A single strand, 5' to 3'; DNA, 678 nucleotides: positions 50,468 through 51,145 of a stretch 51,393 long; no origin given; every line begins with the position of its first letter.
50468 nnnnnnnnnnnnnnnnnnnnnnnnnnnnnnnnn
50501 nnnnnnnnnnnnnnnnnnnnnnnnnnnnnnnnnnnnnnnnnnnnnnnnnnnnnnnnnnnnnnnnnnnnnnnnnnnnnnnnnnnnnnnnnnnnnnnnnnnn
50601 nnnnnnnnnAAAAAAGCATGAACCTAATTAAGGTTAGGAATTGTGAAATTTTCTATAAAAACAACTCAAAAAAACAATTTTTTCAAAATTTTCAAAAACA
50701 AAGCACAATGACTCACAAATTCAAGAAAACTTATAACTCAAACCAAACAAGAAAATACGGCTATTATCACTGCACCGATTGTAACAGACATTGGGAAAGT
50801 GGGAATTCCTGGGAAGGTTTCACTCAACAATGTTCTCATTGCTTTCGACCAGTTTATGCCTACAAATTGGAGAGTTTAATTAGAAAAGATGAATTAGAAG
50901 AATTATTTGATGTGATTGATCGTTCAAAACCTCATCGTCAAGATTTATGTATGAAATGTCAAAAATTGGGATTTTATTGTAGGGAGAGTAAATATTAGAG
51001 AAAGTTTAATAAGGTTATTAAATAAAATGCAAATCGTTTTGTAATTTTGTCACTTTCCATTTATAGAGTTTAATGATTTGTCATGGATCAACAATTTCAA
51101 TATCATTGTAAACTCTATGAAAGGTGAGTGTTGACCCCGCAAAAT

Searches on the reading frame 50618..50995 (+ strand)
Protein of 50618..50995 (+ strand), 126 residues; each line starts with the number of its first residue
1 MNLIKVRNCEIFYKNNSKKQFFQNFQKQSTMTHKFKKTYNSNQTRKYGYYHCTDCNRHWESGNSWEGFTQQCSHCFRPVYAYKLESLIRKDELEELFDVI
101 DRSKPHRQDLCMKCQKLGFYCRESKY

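Call 7: search_protein_families(library=pfam, max_evalue=0.01, proteins=[window:50618-50995:+])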
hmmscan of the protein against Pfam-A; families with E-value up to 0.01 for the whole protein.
window:50618-50995:+ (126 aa): 3 families
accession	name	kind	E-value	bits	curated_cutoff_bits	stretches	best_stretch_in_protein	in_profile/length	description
PF17180.10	Zn_ribbon_3CxxC_2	-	5.1e-13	49.3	27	1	45-84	2-43/45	Zinc-binding domain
PF23490.1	ZCCHC24_C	-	5.7e-09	36.2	27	1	98-123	8-33/35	ZCCHC24 C-terminal domain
PF13695.12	Zn_ribbon_3CxxC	-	0.00087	20.2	23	1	46-116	2-99/100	Zinc-binding domain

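Call 10: find_encoding_contigs(protein=window:50618-50995:+, flank=10000, max_places=4)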
Protein window:50618-50995:+ (126 aa): no gene with exactly this product is on record in the collection.
